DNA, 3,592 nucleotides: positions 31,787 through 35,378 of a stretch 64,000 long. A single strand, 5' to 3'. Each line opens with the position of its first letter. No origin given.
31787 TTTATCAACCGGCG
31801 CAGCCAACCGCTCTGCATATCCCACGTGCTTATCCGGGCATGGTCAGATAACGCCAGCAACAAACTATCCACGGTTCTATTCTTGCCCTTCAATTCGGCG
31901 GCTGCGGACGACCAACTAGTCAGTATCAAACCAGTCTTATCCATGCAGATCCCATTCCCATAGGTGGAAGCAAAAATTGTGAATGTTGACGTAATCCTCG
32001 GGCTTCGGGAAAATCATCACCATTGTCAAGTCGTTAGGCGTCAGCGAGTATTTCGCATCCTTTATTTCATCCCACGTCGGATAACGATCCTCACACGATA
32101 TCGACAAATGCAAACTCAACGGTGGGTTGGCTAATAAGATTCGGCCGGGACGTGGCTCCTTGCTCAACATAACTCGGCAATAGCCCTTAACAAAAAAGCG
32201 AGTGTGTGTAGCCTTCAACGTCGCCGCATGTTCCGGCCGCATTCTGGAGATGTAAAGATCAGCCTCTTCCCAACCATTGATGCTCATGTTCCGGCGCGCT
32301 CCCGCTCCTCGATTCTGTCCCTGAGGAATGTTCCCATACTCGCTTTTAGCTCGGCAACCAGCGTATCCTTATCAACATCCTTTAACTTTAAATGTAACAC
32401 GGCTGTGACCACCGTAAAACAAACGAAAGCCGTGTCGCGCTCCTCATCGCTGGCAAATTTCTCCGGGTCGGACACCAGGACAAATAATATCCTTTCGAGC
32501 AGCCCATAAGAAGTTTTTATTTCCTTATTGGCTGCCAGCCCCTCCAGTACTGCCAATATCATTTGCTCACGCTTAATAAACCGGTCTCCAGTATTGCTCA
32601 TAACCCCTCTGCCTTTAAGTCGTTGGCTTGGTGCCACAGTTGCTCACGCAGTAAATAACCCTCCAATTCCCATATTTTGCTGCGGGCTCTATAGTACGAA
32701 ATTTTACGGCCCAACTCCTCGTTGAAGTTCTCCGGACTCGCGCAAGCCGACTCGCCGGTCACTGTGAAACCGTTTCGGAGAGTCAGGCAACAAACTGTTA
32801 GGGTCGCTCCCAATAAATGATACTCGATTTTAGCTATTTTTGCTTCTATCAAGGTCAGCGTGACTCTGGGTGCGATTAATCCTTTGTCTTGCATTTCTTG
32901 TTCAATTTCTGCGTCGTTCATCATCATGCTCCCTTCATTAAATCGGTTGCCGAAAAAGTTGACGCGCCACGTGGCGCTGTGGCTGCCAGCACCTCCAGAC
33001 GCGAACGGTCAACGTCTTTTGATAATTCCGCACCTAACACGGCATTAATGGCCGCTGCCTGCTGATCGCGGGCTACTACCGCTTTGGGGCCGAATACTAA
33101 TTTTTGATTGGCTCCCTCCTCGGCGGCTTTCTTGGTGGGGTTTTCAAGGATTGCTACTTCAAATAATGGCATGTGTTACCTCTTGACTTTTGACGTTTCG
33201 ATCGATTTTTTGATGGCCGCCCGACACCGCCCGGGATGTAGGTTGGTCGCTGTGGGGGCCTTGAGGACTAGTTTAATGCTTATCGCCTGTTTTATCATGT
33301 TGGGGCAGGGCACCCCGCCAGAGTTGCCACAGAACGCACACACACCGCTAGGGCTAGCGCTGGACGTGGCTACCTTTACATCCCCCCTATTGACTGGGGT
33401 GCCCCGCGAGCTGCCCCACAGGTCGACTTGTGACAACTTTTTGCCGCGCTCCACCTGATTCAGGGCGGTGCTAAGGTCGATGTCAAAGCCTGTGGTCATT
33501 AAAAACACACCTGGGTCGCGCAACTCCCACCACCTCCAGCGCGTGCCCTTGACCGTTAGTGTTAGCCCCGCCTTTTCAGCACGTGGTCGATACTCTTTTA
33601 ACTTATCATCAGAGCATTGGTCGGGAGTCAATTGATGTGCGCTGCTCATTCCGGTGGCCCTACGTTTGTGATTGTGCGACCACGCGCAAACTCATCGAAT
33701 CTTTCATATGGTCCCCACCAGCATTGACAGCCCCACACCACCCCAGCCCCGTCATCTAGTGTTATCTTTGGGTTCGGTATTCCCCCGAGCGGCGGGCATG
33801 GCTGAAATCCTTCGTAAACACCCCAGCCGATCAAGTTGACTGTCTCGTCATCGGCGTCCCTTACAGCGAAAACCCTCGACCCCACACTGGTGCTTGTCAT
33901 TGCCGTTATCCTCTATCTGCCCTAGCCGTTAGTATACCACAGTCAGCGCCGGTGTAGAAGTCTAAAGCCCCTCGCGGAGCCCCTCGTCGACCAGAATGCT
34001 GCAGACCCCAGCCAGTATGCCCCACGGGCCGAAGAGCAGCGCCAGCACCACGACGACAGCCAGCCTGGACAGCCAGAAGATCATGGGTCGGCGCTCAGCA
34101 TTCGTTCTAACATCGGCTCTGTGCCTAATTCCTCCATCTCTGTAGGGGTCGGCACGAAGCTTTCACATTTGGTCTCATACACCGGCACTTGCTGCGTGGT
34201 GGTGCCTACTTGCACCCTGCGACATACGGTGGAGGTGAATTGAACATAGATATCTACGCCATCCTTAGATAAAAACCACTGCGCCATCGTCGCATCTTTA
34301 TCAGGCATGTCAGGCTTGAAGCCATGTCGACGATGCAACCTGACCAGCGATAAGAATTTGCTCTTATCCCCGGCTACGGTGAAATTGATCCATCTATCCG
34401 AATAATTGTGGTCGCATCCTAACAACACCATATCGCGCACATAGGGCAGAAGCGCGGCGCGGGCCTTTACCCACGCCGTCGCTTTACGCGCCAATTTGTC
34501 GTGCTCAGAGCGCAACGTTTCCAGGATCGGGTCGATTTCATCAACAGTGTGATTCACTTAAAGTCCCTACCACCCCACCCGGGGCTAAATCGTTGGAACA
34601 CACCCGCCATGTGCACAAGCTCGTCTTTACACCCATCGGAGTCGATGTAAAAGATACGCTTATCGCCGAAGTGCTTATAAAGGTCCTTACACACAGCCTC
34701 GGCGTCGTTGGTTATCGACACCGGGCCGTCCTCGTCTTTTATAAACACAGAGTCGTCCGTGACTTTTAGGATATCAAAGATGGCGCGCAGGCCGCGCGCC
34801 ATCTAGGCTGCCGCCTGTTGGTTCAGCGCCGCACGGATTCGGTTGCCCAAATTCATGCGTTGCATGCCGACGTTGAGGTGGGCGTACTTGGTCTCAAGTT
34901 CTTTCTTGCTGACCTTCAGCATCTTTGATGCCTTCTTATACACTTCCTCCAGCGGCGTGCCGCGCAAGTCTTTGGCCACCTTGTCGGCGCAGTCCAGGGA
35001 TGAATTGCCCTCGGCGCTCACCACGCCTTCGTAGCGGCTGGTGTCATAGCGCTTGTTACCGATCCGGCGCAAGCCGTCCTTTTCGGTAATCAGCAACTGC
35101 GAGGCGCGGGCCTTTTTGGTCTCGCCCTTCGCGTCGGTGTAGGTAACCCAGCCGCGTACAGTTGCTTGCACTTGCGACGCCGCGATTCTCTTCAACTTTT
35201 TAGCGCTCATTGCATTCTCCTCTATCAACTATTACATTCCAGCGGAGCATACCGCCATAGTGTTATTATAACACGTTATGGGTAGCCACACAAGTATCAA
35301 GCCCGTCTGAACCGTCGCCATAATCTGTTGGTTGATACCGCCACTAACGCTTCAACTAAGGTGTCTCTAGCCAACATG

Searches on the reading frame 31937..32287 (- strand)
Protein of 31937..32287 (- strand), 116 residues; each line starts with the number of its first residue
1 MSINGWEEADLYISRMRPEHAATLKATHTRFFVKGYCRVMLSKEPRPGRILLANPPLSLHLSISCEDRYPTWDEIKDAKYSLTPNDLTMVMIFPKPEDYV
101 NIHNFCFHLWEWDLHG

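Call 46: search_protein_families(library=phrogs, proteins=[window:31937-32287:-], max_evalue=0.001)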
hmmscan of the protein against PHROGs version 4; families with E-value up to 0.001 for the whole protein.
window:31937-32287:- (116 aa): 1 family
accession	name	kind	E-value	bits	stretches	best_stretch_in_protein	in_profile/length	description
phrog_7839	-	unknown function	5.9e-12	46.8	1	59-112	68-121/136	-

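Call 75: search_protein_families(library=pfam, proteins=[window:31937-32287:-], max_evalue=0.01)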
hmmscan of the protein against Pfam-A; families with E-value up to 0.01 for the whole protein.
window:31937-32287:- (116 aa): 1 family
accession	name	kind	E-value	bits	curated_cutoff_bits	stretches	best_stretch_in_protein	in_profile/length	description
PF24746.1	DUF7694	-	1.9e-19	69.7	27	1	60-111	11-63/66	Domain of unknown function (DUF7694)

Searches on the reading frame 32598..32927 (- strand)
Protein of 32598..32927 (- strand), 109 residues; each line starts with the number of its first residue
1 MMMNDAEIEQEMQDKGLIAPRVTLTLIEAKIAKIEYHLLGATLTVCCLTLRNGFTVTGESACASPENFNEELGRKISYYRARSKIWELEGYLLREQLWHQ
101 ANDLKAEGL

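Call 75: search_protein_families(library=pfam, proteins=[window:32598-32927:-], max_evalue=0.01)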
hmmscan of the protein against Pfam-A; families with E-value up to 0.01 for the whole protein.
window:32598-32927:- (109 aa): 1 family
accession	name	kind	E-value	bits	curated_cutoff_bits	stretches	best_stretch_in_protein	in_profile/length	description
PF13876.11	Phage_gp49_66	-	1.5e-28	99.6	27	1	22-97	1-82/82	Phage protein (N4 Gp49/phage Sf6 gene 66) family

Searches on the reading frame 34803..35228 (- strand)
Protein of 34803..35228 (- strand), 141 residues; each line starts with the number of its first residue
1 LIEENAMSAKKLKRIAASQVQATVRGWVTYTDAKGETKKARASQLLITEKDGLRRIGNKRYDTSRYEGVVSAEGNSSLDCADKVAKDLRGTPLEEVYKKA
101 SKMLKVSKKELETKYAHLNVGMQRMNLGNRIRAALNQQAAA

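Call 46: search_protein_families(library=phrogs, proteins=[window:34803-35228:-], max_evalue=0.001)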
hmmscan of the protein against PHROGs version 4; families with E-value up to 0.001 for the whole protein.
window:34803-35228:- (141 aa): 1 family
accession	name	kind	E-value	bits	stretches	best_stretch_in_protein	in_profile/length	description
phrog_8941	-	unknown function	8.7e-17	62.5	1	60-136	10-86/230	-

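Call 75: search_protein_families(library=pfam, proteins=[window:34803-35228:-], max_evalue=0.01)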
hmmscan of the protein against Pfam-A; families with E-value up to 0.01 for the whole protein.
window:34803-35228:- (141 aa): 0 families
